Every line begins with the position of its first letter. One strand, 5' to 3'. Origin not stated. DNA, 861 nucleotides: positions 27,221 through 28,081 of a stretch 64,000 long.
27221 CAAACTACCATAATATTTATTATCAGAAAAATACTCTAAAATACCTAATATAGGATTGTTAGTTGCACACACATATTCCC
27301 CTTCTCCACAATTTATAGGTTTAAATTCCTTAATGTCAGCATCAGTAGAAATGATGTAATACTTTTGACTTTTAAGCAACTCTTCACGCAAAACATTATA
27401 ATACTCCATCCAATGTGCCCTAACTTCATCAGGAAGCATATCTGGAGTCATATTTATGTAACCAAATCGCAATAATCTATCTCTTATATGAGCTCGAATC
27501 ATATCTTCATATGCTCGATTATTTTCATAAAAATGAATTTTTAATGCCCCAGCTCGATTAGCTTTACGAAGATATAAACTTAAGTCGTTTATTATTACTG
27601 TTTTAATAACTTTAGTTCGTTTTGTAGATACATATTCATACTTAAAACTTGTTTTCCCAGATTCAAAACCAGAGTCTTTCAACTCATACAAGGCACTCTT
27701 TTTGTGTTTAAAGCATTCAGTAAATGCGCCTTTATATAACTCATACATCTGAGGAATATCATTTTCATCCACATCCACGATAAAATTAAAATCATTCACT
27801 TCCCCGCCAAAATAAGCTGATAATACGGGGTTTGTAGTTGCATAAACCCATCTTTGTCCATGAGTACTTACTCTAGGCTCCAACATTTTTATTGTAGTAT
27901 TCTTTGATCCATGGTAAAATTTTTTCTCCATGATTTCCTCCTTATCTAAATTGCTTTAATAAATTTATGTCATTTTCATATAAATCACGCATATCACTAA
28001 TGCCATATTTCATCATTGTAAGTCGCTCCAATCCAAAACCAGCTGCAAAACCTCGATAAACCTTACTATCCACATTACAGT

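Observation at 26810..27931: Unknown duplicated-domain gene inserted between pheS and pheT, under Phe T-box control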

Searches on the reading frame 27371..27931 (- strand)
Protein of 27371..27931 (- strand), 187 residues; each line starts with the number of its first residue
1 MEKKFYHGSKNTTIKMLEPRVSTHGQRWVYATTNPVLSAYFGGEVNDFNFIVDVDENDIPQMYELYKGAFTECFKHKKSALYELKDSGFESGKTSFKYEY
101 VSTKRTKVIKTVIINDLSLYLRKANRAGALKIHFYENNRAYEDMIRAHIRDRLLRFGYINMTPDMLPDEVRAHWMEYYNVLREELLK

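Call 8: search_protein_families(library=pfam, proteins=[window:27371-27931:-], max_evalue=10)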
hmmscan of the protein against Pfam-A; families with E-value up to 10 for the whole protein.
seq(187 aa): 2 families
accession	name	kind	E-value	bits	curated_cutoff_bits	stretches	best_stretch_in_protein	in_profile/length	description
PF21820.2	DUF6886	-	0.011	15.8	27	2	75-124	84-132/164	Family of unknown function (DUF6886)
PF20798.2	NleE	-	0.016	15.2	27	1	40-125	114-196/199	Cysteine methyltransferase effector NleE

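Call 32: search_solved_structures(query=A2, max_evalue=10, show_alignments=2)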
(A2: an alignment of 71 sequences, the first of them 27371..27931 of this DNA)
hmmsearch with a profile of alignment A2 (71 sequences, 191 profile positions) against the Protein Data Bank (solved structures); distinct sequences matched with E-value up to 10: 8.
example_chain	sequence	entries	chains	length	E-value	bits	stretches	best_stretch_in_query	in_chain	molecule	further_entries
8imn_5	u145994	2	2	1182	0.00086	21.9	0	60-90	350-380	CpcN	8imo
8iml_3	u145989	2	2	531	0.15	14.6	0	59-90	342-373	CpcJ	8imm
4fla_A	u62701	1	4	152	0.46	13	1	107-184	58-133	Regulation of nuclear pre-mRNA domain-containing protein 1B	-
4nad_B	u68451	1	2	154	0.57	12.7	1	107-184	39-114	Regulation of nuclear pre-mRNA domain-containing protein 1B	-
8fjg_A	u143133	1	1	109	0.57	12.7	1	89-187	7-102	H12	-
2qqy_A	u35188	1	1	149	0.75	12.3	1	108-170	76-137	Sigma B operon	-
3hjl_A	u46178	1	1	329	1.3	11.5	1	108-184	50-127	Flagellar motor switch protein fliG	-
5cwf_A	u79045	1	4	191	5.1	9.6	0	151-187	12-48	Designed helical repeat protein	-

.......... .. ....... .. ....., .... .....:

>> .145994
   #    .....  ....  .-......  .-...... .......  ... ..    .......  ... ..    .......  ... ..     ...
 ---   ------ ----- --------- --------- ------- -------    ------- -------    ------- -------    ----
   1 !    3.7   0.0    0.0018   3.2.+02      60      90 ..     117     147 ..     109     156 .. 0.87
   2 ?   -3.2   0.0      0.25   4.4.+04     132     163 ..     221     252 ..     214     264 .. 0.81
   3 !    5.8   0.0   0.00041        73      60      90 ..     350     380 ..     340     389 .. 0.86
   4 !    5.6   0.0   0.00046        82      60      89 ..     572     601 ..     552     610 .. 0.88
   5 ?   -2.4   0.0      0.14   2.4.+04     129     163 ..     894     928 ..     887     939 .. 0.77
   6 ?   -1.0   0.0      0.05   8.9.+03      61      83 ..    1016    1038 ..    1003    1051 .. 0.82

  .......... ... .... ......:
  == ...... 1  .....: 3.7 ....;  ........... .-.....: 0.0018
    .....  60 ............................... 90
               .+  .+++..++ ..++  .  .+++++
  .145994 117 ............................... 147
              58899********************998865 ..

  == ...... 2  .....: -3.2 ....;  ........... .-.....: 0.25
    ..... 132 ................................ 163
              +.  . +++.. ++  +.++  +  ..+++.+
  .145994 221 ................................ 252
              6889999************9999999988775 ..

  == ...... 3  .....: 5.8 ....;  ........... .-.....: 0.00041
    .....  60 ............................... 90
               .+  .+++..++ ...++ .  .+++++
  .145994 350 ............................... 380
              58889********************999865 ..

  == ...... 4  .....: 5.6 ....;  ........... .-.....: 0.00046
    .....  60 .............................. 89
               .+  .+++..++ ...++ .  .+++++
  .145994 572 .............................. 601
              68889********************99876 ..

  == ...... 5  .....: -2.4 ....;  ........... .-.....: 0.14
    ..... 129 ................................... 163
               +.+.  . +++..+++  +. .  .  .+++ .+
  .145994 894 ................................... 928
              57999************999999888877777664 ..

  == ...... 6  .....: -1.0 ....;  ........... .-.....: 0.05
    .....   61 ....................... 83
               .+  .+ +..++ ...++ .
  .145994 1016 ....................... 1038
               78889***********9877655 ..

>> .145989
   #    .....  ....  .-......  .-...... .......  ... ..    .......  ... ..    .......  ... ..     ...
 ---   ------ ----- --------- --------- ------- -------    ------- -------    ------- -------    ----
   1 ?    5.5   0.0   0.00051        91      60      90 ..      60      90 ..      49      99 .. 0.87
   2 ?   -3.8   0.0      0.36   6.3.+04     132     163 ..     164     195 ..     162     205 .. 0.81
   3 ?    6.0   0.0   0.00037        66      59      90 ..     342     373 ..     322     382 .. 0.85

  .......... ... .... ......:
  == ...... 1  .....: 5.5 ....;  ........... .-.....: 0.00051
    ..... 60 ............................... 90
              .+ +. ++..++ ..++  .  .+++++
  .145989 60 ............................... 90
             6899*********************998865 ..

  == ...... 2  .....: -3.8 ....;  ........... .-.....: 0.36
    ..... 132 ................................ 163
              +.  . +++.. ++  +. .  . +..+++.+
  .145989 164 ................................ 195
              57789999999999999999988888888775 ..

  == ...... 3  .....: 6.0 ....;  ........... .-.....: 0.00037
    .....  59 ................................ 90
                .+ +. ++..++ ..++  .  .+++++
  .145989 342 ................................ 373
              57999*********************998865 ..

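Call 33: search_protein_families(library=pfam, alignment_id=A2, max_evalue=0.01)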
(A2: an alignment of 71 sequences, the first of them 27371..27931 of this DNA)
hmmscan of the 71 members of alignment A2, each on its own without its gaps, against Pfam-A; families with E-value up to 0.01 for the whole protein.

A. member 1, window:27371-27931:- (187 aa): 0 families

B. families by the number of members that match (of 71 scanned): 7 families
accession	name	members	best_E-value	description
PF21820.2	DUF6886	11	2.6e-07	Family of unknown function (DUF6886)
PF05979.17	DUF896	1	0.00081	Bacterial protein of unknown function (DUF896)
PF04078.19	Rcd1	1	0.0026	Cell differentiation family, Rcd1-like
PF00340.25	IL1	1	0.0051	Interleukin-1 / 18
PF19411.4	Clink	1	0.0051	Cell cycle link protein Clink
PF21786.3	Bflower_3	1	0.0056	6-fold beta flower protein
PF06557.17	DUF1122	1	0.0061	Protein of unknown function (DUF1122)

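Call 35: predict_structure(alignment_id=A2)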
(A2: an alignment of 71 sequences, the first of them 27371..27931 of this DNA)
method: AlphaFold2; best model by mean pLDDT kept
length: 187 residues; sequences in the alignment: 71
mean_pLDDT: 97.5   pTM: 0.90
mean pLDDT of the five models: 97.5, 97.4, 97.4, 97.3, 97.1
residues with pLDDT >= 90: 184; 70-90: 3; 50-70: 0; < 50: 0
segments of 3 or more residues with pLDDT < 50: none
pLDDT, mean of each block of 10 residues (from residue 1): 95 98 93 98 97 98 99 98 98 96 98 99 99 98 98 97 97 98 96
secondary structure, 60 per line:
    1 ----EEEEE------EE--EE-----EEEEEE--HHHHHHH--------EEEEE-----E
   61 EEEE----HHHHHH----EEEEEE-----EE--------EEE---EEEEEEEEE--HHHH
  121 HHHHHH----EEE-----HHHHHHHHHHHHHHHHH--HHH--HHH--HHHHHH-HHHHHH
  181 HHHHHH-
elements in order: E5-9 E27-32 H35-41 E50-54 E60-64 H69-74 E79-84 E100-102 E106-114 H117-126 E131-133 H139-155 H168-173 H175-186

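Call 39: fold_search(model_id=the predicted structure, library=pdb)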
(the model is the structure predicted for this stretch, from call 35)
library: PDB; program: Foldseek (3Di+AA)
matches with E <= 10: 233; with E <= 0.001: 0
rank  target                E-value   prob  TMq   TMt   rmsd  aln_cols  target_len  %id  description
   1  2hw2                  1.9e-03  0.99  0.33  0.42   9.5       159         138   12  Crystal structure of Rifampin ADP-ribosyl transferase in complex with Rifampin (released 2007-07-31)
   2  9nk2                  2.2e-01  0.08  0.17  0.20  13.0       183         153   10  Prenylated-FMN maturase PhdC from Mycolicibacterium fortuitum bound to prenylated flavin mononucleotide (released 2026-02-18)
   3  3b5m_B                2.6e-01  0.08  0.18  0.18  14.3       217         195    9  Crystal structure of conserved uncharacterized protein from Rhodopirellula baltica (released 2007-11-13)
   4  6hxs_A                3.1e-01  0.47  0.28  0.22   7.3       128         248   10  Human PARP16 (ARTD15) IN COMPLEX WITH CARBA-NAD (released 2019-10-30)
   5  3b5m_C                3.1e-01  0.06  0.17  0.17  15.2       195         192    7  Crystal structure of conserved uncharacterized protein from Rhodopirellula baltica (released 2007-11-13)
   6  8fvy_X                4.8e-01  0.03  0.12  0.15  12.5       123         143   14  40S subunit of the Giardia lamblia 80S ribosome (released 2024-01-24)
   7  8u0u_A                5.4e-01  0.05  0.09  0.03  14.8        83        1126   17  DdmD dimer in complex with ssDNA (released 2024-07-10)
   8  3b5m_A                5.7e-01  0.04  0.15  0.15  15.4       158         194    7  Crystal structure of conserved uncharacterized protein from Rhodopirellula baltica (released 2007-11-13)
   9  9ld4_C                6.1e-01  0.14  0.20  0.21   6.4       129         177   12  The Apo-form structure of TkoKptA (released 2025-11-12)
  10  2ptf_A                6.1e-01  0.03  0.16  0.15  17.1       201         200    7  Crystal structure of protein MTH_863 from Methanobacterium thermoautotrophicum bound to FMN (released 2007-05-15)
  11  2o3o_D                6.1e-01  0.02  0.11  0.09  16.1       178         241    8  Crystal Structure of the sensor histidine kinase regulator YycI from Bacillus subtitlis (released 2007-04-10)
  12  6e8n_A                7.3e-01  0.03  0.15  0.15  17.2       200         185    8  Crystal structure of glycosylated human EPDR1 (released 2019-01-23)
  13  7eoe_A                7.7e-01  0.02  0.13  0.14  17.2       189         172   10  Crystal structure of CCDC25 homodimer (released 2022-11-02)
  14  8bcp_B                9.9e-01  0.02  0.10  0.12  16.5       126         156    6  Cryo-EM structure of the proximal end of bacteriophage T5 tail : p142 tail terminator protein hexamer and pb6 tail tub (released 2023-11-01)
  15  2o3o_E                9.9e-01  0.02  0.11  0.09  15.9       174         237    9  Crystal Structure of the sensor histidine kinase regulator YycI from Bacillus subtitlis (released 2007-04-10)
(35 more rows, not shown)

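Call 40: fold_search(model_id=the predicted structure, library=viral)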
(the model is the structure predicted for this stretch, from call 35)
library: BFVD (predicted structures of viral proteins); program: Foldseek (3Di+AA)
matches with E <= 10: 489; with E <= 0.001: 4
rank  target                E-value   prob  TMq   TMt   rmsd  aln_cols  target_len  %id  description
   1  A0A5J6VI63            2.2e-06  1.00  0.49  0.30   4.3       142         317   16  Uncharacterized protein [Megaviridae environmental sample]
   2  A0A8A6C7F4            7.5e-06  1.00  0.44  0.51   5.2       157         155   15  (no name in the UniProt tables at hand)
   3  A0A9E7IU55            9.0e-05  1.00  0.36  0.60   6.3       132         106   15  (no name in the UniProt tables at hand)
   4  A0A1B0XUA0            2.7e-04  0.99  0.29  0.17  19.7       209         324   12  (no name in the UniProt tables at hand)
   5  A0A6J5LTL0            2.9e-03  1.00  0.35  0.54   3.7       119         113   14  Uncharacterized protein [uncultured Caudovirales phage]
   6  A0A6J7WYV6            3.7e-03  0.95  0.35  0.18  14.2       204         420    9  Uncharacterized protein [uncultured Caudovirales phage]
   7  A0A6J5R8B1            7.6e-03  1.00  0.33  0.44   8.6       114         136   14  Uncharacterized protein [uncultured Caudovirales phage]
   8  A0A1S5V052            9.1e-03  0.85  0.32  0.22  13.4       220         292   14  (no name in the UniProt tables at hand)
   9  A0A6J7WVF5            1.1e-02  1.00  0.32  0.51   5.1       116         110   13  Uncharacterized protein [uncultured Caudovirales phage]
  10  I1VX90                1.1e-02  0.98  0.33  0.20   6.4       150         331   15  (no name in the UniProt tables at hand)
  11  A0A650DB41            1.2e-02  1.00  0.35  0.22   3.8       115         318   10  (no name in the UniProt tables at hand)
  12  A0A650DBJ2            1.3e-02  0.77  0.30  0.19  10.3       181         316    8  (no name in the UniProt tables at hand)
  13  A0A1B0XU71            1.7e-02  0.92  0.34  0.23  17.4       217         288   10  (no name in the UniProt tables at hand)
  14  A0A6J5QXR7            2.4e-02  0.99  0.32  0.55   4.8       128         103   15  Uncharacterized protein [uncultured Caudovirales phage]
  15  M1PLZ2                3.1e-02  0.47  0.24  0.34  11.7       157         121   11  Repeat protein [Moumouvirus goulette]
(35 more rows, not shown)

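Call 42: search_protein_families(library=pfam, alignment_id=A2, max_evalue=10)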
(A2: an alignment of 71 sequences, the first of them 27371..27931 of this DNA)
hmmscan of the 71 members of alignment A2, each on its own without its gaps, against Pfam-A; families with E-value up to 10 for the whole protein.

A. member 1, window:27371-27931:- (187 aa): 2 families
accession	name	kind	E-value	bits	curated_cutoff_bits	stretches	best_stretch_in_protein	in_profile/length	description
PF21820.2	DUF6886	-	0.011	15.8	27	2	75-124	84-132/164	Family of unknown function (DUF6886)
PF20798.2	NleE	-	0.016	15.2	27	1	40-125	114-196/199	Cysteine methyltransferase effector NleE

B. families by the number of members that match (of 71 scanned): 61 families (the first 25 are shown)
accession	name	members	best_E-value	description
PF21820.2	DUF6886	24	2.6e-07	Family of unknown function (DUF6886)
PF05979.17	DUF896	1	0.00081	Bacterial protein of unknown function (DUF896)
PF04078.19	Rcd1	1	0.0026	Cell differentiation family, Rcd1-like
PF00340.25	IL1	1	0.0051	Interleukin-1 / 18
PF19411.4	Clink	1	0.0051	Cell cycle link protein Clink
PF21786.3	Bflower_3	1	0.0056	6-fold beta flower protein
PF06557.17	DUF1122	1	0.0061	Protein of unknown function (DUF1122)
PF13405.12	EF-hand_6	1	0.013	EF-hand domain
PF00851.24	Peptidase_C6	1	0.014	Helper component proteinase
PF20798.2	NleE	1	0.016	Cysteine methyltransferase effector NleE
PF07541.17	EIF_2_alpha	1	0.017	Eukaryotic translation initiation factor 2 alpha subunit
PF17201.10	Cache_3-Cache_2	1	0.022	Cache 3/Cache 2 fusion domain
PF09151.16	DUF1936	1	0.025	Domain of unknown function (DUF1936)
PF03448.22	MgtE_N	1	0.025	MgtE intracellular N domain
PF00410.24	Ribosomal_S8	1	0.026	Ribosomal protein S8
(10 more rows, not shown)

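Call 57: find_related_loci(query=A5, collection=metagenome_contigs, flank=4500)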
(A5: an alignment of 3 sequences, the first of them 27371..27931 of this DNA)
Query A5 (187 aa) in metagenome_contigs; peptide patterns used: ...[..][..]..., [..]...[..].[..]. (x = any residue, [..] = any of these).
217 stretches matched a pattern; 5 encode a relative of the query (tblastn E <= 1e-3); 5 distinct loci.
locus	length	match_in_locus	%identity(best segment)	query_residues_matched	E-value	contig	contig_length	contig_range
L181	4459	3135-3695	90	1-187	3e-121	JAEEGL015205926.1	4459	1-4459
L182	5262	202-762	53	1-187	5e-68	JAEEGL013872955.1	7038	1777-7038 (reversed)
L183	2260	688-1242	51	1-185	2e-68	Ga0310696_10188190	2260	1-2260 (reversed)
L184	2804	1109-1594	28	5-183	2e-18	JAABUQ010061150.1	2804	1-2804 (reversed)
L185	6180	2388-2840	27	4-150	7e-16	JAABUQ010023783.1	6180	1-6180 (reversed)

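Call 76: search_dna_similar(query=window:27371-27931:-, collection=plasmids, mode=protein, max_evalue=0.001, max_rows=15)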
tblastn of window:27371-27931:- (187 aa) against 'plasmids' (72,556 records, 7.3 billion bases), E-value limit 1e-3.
No match.

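Call 77: search_dna_similar(query=window:27371-27931:-, collection=phages, mode=protein, max_evalue=0.001, max_rows=15)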
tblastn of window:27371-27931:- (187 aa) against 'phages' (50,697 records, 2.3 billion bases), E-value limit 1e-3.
No match.

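Call 78: find_homologous_proteins(query=A2, max_evalue=0.00001)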
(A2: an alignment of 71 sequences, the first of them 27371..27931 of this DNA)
Query A2 (71 sequences) (187 aa, profile of the alignment): 18 proteins with E <= 0.00001 among 4960 candidates.
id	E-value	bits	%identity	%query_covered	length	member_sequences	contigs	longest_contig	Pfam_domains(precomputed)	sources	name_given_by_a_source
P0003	1.3e-80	287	53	100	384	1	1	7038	PF21820.3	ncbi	-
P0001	5.3e-79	282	100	100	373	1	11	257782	PF21820.3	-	-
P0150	1.7e-55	205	28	78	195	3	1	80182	-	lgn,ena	-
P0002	3.0e-54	201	88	67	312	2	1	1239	PF21820.3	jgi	jgi:hypothetical protein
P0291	1.1e-52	196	25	86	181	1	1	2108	-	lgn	-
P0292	1.6e-52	196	31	73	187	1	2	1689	-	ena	-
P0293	2.1e-52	195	28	86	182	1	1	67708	-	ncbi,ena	-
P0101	4.5e-52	194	26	86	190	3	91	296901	-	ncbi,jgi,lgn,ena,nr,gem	ncbi:hypothetical protein HON59_02030 [bacterium]|jgi:hypothetical protein|nr:hypothetical protein [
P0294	8.6e-52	193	32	77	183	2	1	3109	-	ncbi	ncbi:MAG: hypothetical protein ACOC1P_04615 [Minisyncoccales bacterium]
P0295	1.5e-49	186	27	71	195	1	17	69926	-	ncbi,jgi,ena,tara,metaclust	jgi:hypothetical protein|tara:strand:- start:142 stop:729 length:588 start_codon:yes stop_codon:yes 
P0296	2.7e-49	185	28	72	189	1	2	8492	-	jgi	jgi:hypothetical protein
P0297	3.8e-48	181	30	73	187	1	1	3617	-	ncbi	-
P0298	7.9e-47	177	31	84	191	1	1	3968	-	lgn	-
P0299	9.3e-47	177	28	73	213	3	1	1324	-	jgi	-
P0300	1.6e-46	176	32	71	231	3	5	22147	-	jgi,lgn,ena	-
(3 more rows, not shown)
